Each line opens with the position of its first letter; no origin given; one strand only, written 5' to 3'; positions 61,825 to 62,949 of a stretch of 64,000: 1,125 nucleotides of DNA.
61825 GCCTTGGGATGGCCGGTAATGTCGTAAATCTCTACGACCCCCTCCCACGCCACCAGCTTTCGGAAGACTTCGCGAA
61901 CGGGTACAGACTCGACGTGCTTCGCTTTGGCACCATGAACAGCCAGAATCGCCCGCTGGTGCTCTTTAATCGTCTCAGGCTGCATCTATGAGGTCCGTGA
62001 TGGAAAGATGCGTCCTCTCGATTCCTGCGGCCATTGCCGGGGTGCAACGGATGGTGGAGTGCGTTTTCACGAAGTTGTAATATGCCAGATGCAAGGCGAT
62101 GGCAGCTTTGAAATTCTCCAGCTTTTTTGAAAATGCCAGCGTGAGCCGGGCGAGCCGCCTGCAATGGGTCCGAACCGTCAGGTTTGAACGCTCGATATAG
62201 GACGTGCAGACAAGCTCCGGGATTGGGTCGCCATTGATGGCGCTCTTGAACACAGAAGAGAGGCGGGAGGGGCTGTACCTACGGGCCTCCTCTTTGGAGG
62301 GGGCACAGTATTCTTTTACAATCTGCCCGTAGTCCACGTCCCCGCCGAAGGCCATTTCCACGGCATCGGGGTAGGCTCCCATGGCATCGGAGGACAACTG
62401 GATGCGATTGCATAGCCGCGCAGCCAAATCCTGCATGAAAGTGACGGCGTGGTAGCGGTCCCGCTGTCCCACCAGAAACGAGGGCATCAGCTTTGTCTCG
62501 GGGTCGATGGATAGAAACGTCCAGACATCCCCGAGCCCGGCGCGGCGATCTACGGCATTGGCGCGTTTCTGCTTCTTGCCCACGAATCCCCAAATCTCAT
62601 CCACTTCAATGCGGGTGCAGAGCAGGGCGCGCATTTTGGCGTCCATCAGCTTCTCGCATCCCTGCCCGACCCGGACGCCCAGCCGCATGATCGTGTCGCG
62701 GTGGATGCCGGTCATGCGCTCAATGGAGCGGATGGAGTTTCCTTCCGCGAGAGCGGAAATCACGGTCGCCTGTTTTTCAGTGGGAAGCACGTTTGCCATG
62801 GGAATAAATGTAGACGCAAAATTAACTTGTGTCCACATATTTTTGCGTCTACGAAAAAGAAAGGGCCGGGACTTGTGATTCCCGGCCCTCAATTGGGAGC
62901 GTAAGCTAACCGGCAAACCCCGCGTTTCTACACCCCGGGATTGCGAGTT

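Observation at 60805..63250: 2.43-kb IS1-family transposon with cargo, defined by perfect 17-bp terminal inverted repeats and an 8-bp target-site duplication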

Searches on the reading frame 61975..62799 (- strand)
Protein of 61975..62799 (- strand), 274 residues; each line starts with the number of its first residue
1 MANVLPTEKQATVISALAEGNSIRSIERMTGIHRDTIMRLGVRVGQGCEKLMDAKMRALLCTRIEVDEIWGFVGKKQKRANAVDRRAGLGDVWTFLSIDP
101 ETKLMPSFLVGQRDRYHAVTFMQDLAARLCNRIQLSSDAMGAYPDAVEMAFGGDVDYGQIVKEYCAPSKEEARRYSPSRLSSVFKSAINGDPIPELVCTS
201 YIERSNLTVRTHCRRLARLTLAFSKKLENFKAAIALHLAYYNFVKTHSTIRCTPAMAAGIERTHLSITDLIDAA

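Call 6: search_protein_families(library=pfam, proteins=[window:61975-62799:-], max_evalue=1)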
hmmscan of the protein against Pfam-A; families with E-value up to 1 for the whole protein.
window:61975-62799:- (274 aa): 5 families
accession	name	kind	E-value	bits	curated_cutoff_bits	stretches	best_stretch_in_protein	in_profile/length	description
PF03400.19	DDE_Tnp_IS1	-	6.7e-09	36.6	24.1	1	198-238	85-125/131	IS1 transposase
PF13551.12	HTH_29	-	0.00041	20.8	28.1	1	11-40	2-32/64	Winged helix-turn helix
PF13518.12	HTH_28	-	0.0052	17.3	25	1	11-40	3-32/52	Helix-turn-helix domain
PF13683.12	rve_3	-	0.018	15.2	26.5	1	201-251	18-63/67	Integrase core domain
PF22106.1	NGO1945_C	-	0.16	12.8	27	1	93-136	11-58/93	NGO1945 C-terminal domain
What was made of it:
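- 61975..62799 (-): IS1-family DDE transposase, a single ORF of 274 aa with an N-terminal HTH. Pfam DDE_Tnp_IS1 36.6 bits against a cut-off of 24.1 (call 6).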

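Call 11: search_protein_families(library=ncbifam, proteins=[window:61975-62799:-], max_evalue=1)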
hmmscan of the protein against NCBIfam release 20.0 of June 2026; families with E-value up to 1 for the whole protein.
window:61975-62799:- (274 aa): 5 families
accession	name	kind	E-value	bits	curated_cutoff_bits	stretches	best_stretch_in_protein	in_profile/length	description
NF033558.1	transpos_IS1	equivalog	1.3e-14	54.6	100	2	7-147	42-167/199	IS1 family transposase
NF033577.2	transpos_IS481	equivalog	0.00013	21.6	224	1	202-256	232-282/284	IS481 family transposase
NF033587.1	transpos_IS6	equivalog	0.0042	16.8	125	1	92-149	84-142/202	IS6 family transposase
NF033545.0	transpos_IS630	equivalog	0.018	14.5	100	1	10-55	2-48/299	IS630 family transposase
NF033546.1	transpos_IS21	equivalog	0.14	11.7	160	0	17-39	5-27/294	IS21 family transposase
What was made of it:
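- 61975..62799 (-): NCBIfam transpos_IS1 54.6 bits, below its equivalog cut-off of 100 (call 11).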

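Call 13: find_encoding_contigs(protein=window:61975-62799:-, flank=6000, max_places=10)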
Protein window:61975-62799:- (274 aa): 1 contig read that carries it; 1 place shown.
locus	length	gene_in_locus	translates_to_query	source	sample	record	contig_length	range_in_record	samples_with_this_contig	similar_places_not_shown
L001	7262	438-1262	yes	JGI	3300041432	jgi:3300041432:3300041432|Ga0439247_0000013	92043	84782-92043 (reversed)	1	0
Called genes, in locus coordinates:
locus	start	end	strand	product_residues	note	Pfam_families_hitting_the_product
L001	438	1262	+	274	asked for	PF03400:DDE_Tnp_IS1 (weak)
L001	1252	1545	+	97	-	-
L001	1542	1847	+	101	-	-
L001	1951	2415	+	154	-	-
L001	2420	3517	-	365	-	-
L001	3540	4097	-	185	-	-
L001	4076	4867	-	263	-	-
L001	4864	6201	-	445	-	-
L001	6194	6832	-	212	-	-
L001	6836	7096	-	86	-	-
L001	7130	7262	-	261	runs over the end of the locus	-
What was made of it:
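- No second copy of this exact element was found, so current activity is unproven (call 13).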

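Call 19: find_homologous_proteins(query=window:61975-62799:-)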
Query window:61975-62799:- (274 aa): 7830 proteins with E <= 0.001 among 8000 candidates; the best 120 are listed.
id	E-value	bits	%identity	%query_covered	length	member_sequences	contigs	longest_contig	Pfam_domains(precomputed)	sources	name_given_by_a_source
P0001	6.7e-179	611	100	100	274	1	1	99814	PF03400.19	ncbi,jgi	ncbi:MAG: IS1 family transposase [Chthoniobacteraceae bacterium]|jgi:IS1 family transposase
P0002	5.3e-154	529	86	100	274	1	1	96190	PF03400.19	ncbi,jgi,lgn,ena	jgi:IS1 family transposase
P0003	6.4e-151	519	85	100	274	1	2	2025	PF03400.19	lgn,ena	-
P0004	3.9e-149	513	83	100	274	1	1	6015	PF03400.19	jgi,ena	-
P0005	2.1e-148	511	82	100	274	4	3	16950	PF03400.19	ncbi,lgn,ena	-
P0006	7.7e-148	509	84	100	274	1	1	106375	PF03400.19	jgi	jgi:IS1 family transposase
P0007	2.7e-147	507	84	100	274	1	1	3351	PF03400.19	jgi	jgi:IS1 family transposase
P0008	2.1e-144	498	80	100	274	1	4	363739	PF03400.19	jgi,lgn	jgi:IS1 family transposase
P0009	6.1e-144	496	80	100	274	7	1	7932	PF03400.19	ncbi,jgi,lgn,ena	jgi:IS1 family transposase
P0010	8.3e-143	492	79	100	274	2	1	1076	PF03400.19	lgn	-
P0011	1.2e-142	492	80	100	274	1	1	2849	PF03400.19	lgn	-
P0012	4.1e-142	490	78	100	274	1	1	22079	PF03400.19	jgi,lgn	-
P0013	6.1e-142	489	79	100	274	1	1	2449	PF03400.19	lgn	-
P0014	2.4e-139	481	78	100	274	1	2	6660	PF03400.19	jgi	jgi:hypothetical protein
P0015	1.7e-138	478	76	100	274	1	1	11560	PF03400.19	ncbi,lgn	-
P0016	1.9e-138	478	75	100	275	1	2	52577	PF03400.19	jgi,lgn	jgi:IS1 family transposase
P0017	2.2e-138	478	77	100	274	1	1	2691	PF03400.19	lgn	-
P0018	2.2e-137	475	77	100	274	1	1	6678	PF03400.19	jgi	jgi:IS1 family transposase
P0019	2.2e-137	475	77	100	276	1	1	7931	PF03400.19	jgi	jgi:IS1 family transposase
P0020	2.9e-137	474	79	99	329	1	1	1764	PF03400.19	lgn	-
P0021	7.7e-137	473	76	100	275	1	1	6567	PF03400.19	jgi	jgi:IS1 family transposase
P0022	7.9e-137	473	76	100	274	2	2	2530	PF03400.19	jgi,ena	-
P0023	1.5e-136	472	76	100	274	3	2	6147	PF03400.19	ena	-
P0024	3.4e-136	471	75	100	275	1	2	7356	PF03400.19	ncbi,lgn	-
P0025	4.3e-136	470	74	100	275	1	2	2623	PF03400.19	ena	-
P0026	5.5e-136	470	76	100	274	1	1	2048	PF03400.19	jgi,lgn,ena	-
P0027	3.1e-135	468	76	99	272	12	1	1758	PF03400.19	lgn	-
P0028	5.5e-135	467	76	99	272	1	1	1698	PF03400.19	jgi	jgi:IS1 family transposase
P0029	1.9e-134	465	75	100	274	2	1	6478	PF03400.19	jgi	-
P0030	2.0e-134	465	74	100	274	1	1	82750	PF03400.19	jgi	jgi:IS1 family transposase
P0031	2.1e-134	465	74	100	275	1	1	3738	PF03400.19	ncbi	-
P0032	2.2e-134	465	75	100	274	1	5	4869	PF03400.19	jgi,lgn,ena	jgi:IS1 family transposase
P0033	8.9e-134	463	74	99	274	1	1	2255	PF03400.19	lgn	-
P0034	1.0e-133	463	73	100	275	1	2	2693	PF03400.19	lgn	-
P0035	1.3e-133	462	75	99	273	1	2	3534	PF03400.19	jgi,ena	-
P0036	1.4e-133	462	74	100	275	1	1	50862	PF03400.19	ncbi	-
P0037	2.3e-133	461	75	99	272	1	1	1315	PF03400.19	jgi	jgi:IS1 family transposase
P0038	5.4e-133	460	74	100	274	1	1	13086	PF03400.19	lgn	-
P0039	6.9e-133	460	74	100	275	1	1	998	PF03400.19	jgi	jgi:IS1 family transposase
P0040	7.7e-133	460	73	100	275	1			PF03400.19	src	-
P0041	1.2e-132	459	73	100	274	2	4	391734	PF03400.19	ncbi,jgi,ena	jgi:IS1 family transposase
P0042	1.3e-132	459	75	100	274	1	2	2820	PF03400.19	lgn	-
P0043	3.8e-132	457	74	99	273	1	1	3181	PF03400.19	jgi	jgi:IS1 family transposase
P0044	5.3e-132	457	73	100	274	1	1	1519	PF03400.19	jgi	jgi:IS1 family transposase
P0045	5.8e-132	457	72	99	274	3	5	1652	PF03400.19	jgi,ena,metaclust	metaclust:\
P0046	5.9e-132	457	73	99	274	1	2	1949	PF03400.19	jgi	jgi:IS1 family transposase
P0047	1.6e-131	455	73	100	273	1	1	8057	PF03400.19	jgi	-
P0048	1.7e-131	455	74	100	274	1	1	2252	PF03400.19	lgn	-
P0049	1.9e-131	455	74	99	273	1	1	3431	PF03400.19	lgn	-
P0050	2.4e-131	455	73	100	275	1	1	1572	PF03400.19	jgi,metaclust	metaclust:\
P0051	2.9e-131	455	74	100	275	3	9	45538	PF03400.19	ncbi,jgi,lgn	jgi:IS1 family transposase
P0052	3.2e-131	454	73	100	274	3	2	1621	PF03400.19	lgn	-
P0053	4.1e-131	454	73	99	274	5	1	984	PF03400.19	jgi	jgi:IS1 family transposase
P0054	4.4e-131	454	74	100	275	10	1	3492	PF03400.19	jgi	jgi:IS1 family transposase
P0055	4.7e-131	454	73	100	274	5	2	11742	PF03400.19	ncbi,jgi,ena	-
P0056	5.7e-131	454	73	99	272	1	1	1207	PF03400.19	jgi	jgi:hypothetical protein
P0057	5.8e-131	454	72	99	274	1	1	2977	PF03400.19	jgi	jgi:IS1 family transposase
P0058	7.7e-131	453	72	99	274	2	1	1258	PF03400.19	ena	-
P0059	8.3e-131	453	72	100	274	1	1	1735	PF03400.19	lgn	-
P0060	9.1e-131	453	74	99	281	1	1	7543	PF03400.19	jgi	jgi:IS1 family transposase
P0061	9.5e-131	453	73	100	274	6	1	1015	PF03400.19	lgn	-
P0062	1.2e-130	453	75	99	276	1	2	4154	PF03400.19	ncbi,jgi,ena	-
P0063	1.3e-130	452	73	99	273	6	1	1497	PF03400.19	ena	-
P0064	1.4e-130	452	74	99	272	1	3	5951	PF03400.19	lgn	-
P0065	1.8e-130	452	72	99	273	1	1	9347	PF03400.19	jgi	jgi:IS1 family transposase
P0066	2.8e-130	451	73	99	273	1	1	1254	PF03400.19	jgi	jgi:IS1 family transposase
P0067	2.8e-130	451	75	100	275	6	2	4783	PF03400.19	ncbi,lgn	-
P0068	4.2e-130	451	72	100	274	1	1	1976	PF03400.19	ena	-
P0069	5.6e-130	450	72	100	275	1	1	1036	PF03400.19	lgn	-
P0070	6.9e-130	450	72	99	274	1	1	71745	PF03400.19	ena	-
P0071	8.1e-130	450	71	100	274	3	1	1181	PF03400.19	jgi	-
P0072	1.5e-129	449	72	99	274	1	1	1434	PF03400.19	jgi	jgi:IS1 family transposase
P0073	3.4e-129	448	73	98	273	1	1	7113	PF03400.19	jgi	jgi:IS1 family transposase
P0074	3.8e-129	448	72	99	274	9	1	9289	PF03400.19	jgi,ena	-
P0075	4.1e-129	447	72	99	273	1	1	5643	PF03400.19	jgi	jgi:IS1 family transposase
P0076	6.0e-129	447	73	100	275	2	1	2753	PF03400.19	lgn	-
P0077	6.6e-129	447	71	99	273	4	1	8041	PF03400.19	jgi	jgi:IS1 family transposase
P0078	7.1e-129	447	72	100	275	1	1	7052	PF03400.19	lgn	-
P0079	8.7e-129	446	72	100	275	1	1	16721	PF03400.19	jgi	jgi:IS1 family transposase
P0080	1.5e-128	446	71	99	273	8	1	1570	PF03400.19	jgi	jgi:IS1 family transposase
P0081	1.7e-128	445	71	100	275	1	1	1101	PF03400.19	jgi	jgi:IS1 transposase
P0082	1.8e-128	445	71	100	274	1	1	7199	PF03400.19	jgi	jgi:IS1 family transposase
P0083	1.8e-128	445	70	100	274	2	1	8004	PF03400.19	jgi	jgi:IS1 family transposase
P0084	3.0e-128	445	73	100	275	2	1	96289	PF03400.19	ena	-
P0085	3.0e-128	445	72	100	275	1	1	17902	PF03400.19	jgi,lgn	-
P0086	7.4e-128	443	70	99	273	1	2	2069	PF03400.19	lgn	-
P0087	7.5e-128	443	71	100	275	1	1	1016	PF03400.19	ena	-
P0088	8.6e-128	443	71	99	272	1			PF03400.19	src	-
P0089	1.3e-127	443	73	96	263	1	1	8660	PF03400.19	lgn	-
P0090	1.5e-127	442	72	100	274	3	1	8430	PF03400.19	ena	-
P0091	1.5e-127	442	71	100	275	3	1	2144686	PF03400.19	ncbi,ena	-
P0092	2.7e-127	442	70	99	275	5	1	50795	PF03400.19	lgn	-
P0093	2.9e-127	441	72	100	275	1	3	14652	PF03400.19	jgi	jgi:IS1 family transposase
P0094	3.2e-127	441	71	99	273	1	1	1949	PF03400.19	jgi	jgi:IS1 family transposase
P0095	1.7e-126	439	72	99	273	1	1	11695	PF03400.19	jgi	jgi:hypothetical protein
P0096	1.8e-126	439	72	100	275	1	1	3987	PF03400.19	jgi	jgi:IS1 family transposase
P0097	2.3e-126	438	72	99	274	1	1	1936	PF03400.19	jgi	jgi:IS1 family transposase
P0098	2.3e-126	438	70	99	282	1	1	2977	PF03400.19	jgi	jgi:IS1 family transposase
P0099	3.0e-126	438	72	99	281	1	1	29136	PF03400.19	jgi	jgi:IS1 family transposase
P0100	7.2e-126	437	71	99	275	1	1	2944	PF03400.19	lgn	-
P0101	9.5e-126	436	70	100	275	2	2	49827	PF03400.19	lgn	-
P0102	1.1e-125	436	71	100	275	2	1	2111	PF03400.19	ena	-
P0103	1.7e-125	436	70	100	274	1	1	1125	PF03400.19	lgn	-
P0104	1.9e-125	435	72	96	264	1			PF03400.19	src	-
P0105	1.9e-125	435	70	100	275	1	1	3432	PF03400.19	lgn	-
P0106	2.6e-125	435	70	100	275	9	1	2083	PF03400.19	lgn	-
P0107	3.3e-125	435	70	100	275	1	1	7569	PF03400.19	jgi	jgi:IS1 family transposase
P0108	3.4e-125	435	70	99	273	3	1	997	PF03400.19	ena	-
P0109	4.3e-125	434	73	99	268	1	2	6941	PF03400.19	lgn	-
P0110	7.9e-125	433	69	99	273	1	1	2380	PF03400.19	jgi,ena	-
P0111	1.1e-124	433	69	99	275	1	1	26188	PF03400.19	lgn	-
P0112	5.3e-124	431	69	100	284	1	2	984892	PF03400.19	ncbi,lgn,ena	-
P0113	6.7e-124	430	71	100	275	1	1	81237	PF03400.19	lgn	-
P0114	7.9e-124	430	71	100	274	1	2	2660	PF03400.19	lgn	-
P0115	1.4e-123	429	70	100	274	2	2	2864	PF03400.19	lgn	-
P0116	1.7e-123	429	70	100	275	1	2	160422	PF03400.19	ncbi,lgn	ncbi:IS1 family transposase [soil metagenome]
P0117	2.8e-123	428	70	99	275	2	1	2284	PF03400.19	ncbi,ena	-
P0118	4.6e-123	428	70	98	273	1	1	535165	PF03400.19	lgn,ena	-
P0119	6.9e-123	427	70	99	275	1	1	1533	PF03400.19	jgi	-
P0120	7.7e-123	427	70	99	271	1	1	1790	PF03400.19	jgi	jgi:IS1 family transposase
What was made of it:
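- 61975..62799 (-): At least 7,830 relatives, named IS1 family transposase by NCBI and JGI (call 19).
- On IS1 family of insertion sequences: Precomputed PF03400 is on all 120 listed relatives (call 19). NCBI nevertheless names the identical protein 'IS1 family transposase' (call 19).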

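Call 32: find_related_loci(query=window:61975-62799:-, collection=genome_contigs, flank=6000)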
Query window:61975-62799:- (274 aa) in genome_contigs; peptide patterns used: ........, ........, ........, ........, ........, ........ (x = any residue, [..] = any of these).
267 stretches matched a pattern; 162 encode a relative of the query (tblastn E <= 1e-3); the best 80 are kept; 80 distinct loci.
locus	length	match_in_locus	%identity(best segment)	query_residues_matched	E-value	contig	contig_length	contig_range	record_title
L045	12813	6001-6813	76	1-271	1e-145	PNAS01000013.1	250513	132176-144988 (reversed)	MAG: Spartobacteria bacterium isolate palsa_1395 73.20110800_P1D.8_contig_1016, whole genome shotgun sequence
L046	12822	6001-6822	74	1-274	1e-143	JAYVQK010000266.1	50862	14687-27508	MAG: Verrucomicrobiaceae bacterium isolate GL72_UP_concoct_303 GL72_UP_concoct_303_265, whole genome shotgun sequence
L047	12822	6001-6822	71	1-274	1e-138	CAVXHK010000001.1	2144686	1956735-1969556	MAG: uncultured Verrucomicrobiae bacterium isolate MFD03250.bin.1.133 genome assembly, contig: contig_1646, whole genome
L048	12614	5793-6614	70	1-274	9e-135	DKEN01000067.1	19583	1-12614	MAG TPA_asm: Spartobacteria bacterium UBA6821 UBA6821_contig_448, whole genome shotgun sequence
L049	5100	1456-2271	69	3-274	2e-135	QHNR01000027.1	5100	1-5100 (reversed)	MAG: Verrucomicrobia bacterium isolate AV71 14_0903_13_30cm_scaffold_653598_curated, whole genome shotgun sequence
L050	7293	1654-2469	69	3-274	2e-134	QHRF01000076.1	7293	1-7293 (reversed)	MAG: Verrucomicrobia bacterium isolate AV11 14_0927_05_40cm_scaffold_8160_curated, whole genome shotgun sequence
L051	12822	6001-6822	72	1-274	2e-141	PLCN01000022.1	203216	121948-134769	MAG: Spartobacteria bacterium isolate palsa_1413 73.20111000_P3D.5_contig_78, whole genome shotgun sequence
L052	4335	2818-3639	66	1-274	1e-128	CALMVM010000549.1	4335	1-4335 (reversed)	MAG TPA_asm: uncultured Verrucomicrobia bacterium isolate SRR13685152_bin.38_CONCOCT_v1.1_MAG genome assembly, contig: N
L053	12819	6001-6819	62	1-274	6e-117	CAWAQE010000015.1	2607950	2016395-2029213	MAG: uncultured Gammaproteobacteria bacterium isolate MFD04434.bin.1.78 genome assembly, contig: contig_5628, whole geno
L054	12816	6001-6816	62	1-273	8e-115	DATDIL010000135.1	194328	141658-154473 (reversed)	MAG TPA_asm: Steroidobacteraceae bacterium isolate SMAG_U303 k141_2116092, whole genome shotgun sequence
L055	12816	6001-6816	62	1-274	6e-113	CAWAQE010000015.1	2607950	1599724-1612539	MAG: uncultured Gammaproteobacteria bacterium isolate MFD04434.bin.1.78 genome assembly, contig: contig_5628, whole geno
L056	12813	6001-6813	60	1-272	4e-113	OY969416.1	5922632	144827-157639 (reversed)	MAG: uncultured Verrucomicrobiae bacterium isolate MFD04967.bin.1.157 genome assembly, chromosome: 1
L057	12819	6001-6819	61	1-272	9e-112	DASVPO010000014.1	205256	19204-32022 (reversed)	MAG TPA_asm: Pyrinomonadaceae bacterium isolate SMAG_U3181 k141_205591, whole genome shotgun sequence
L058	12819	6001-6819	62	1-273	1e-111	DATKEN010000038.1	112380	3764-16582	MAG TPA_asm: Terriglobales bacterium isolate SMAG_U14500 k141_1931797, whole genome shotgun sequence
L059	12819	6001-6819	61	1-274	2e-111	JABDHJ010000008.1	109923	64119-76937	MAG: Verrucomicrobia bacterium isolate BWOrgControl_Nextera80_MAG4 3300021044.a:Ga0206872_10008, whole genome shotgun se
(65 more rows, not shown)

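Call 36: find_encoding_contigs(protein=P0002, flank=4000, max_places=3)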
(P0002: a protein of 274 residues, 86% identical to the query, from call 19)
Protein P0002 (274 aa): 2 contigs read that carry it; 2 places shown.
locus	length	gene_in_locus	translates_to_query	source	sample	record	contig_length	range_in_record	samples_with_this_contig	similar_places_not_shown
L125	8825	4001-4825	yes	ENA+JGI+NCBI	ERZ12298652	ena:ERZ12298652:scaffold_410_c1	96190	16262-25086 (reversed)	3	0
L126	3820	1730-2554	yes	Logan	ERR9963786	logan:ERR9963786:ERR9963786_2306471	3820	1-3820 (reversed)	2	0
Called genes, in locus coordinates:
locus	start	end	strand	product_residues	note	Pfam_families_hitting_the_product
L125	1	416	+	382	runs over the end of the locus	PF01041:DegT_DnrJ_EryC1, PF01212:Beta_elim_lyase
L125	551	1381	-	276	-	PF01471:PG_binding_1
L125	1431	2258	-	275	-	PF01520:Amidase_3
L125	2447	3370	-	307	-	-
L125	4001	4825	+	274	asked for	PF03400:DDE_Tnp_IS1 (weak)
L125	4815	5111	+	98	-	-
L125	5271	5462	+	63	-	-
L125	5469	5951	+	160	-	-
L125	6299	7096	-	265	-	-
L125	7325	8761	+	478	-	-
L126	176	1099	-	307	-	-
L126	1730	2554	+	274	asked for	PF03400:DDE_Tnp_IS1 (weak)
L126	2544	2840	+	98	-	-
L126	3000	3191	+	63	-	-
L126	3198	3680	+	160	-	-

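Call 37: find_encoding_contigs(protein=P0006, flank=4000, max_places=3)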
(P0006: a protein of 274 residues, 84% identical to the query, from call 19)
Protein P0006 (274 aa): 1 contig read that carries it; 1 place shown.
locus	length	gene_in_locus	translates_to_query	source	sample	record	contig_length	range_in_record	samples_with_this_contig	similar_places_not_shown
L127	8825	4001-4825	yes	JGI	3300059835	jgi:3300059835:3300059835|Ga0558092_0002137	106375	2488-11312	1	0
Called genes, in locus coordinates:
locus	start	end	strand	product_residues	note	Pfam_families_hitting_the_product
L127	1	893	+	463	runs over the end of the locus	PF00072:Response_reg, PF00158:Sigma54_activat, PF14532:Sigma54_activ_2, PF20030:bpMoxR (weak), PF00004:AAA (weak), PF07728:AAA_5, PF25601:AAA_lid_14, PF02954:HTH_8, +1 more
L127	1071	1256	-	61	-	-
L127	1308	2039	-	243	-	PF10544:T5orf172, PF13455:MUG113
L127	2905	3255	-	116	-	-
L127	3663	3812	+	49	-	-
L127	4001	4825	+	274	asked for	PF03400:DDE_Tnp_IS1 (weak)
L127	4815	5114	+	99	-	-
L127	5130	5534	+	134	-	-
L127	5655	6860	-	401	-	PF00589:Phage_integrase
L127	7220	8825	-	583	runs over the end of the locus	-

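Call 38: find_encoding_contigs(protein=P0008, flank=4000, max_places=5)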
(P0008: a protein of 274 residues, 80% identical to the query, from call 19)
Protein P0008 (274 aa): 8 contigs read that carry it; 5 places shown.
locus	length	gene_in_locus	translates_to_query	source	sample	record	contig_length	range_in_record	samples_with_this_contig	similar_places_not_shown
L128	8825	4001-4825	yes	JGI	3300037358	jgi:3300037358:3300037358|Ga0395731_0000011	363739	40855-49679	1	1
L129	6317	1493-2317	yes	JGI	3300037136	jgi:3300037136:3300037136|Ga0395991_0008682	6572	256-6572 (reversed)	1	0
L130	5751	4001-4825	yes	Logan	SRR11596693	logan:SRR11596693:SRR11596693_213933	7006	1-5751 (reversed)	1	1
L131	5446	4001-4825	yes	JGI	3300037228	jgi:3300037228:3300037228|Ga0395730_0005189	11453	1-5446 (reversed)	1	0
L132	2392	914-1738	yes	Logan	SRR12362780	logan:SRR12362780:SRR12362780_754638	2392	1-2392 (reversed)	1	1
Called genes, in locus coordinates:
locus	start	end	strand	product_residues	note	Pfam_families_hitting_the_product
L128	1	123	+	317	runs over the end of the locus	-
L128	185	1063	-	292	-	PF13428:TPR_14 (faint), PF13432:TPR_16 (faint)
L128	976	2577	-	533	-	PF04542:Sigma70_r2, PF08281:Sigma70_r4_2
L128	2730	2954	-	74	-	-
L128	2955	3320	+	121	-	PF01850:PIN (weak)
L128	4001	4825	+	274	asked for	PF03400:DDE_Tnp_IS1 (weak)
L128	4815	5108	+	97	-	-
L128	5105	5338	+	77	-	-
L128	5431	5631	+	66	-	-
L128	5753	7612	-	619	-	PF02771:Acyl-CoA_dh_N, PF02770:Acyl-CoA_dh_M, PF00441:Acyl-CoA_dh_1, PF08028:Acyl-CoA_dh_2, PF21263:Acyl-CoA-dh_C (faint), PF21343:ACAD9-ACADV_C (faint)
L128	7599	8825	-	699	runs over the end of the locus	PF00378:ECH_1, PF16113:ECH_2, PF02737:3HCDH_N, PF00725:3HCDH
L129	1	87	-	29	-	?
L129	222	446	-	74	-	-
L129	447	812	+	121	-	PF01850:PIN (weak)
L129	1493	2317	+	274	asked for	PF03400:DDE_Tnp_IS1 (weak)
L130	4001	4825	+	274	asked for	PF03400:DDE_Tnp_IS1 (weak)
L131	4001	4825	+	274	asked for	PF03400:DDE_Tnp_IS1 (weak)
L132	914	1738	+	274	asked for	PF03400:DDE_Tnp_IS1 (weak)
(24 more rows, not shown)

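Call 56: search_protein_families(library=padloc, proteins=[window:61975-62799:-], max_evalue=1)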
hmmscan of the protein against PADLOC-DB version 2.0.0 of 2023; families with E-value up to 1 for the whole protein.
window:61975-62799:- (274 aa): 0 families

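Call 57: search_protein_families(library=phrogs, proteins=[window:61975-62799:-], max_evalue=1)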
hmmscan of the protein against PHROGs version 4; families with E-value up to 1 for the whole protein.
window:61975-62799:- (274 aa): 4 families
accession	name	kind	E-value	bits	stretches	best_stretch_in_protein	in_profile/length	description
phrog_720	-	integration and excision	4.3e-06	28.2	1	199-238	80-119/125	transposase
phrog_5497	-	DNA, RNA and nucleotide metabolism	0.086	14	1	11-39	32-60/65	HTH DNA binding protein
phrog_4102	-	head and packaging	0.13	13.5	1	1-39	11-49/166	terminase small subunit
phrog_8202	-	unknown function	0.23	13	1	120-163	33-76/96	-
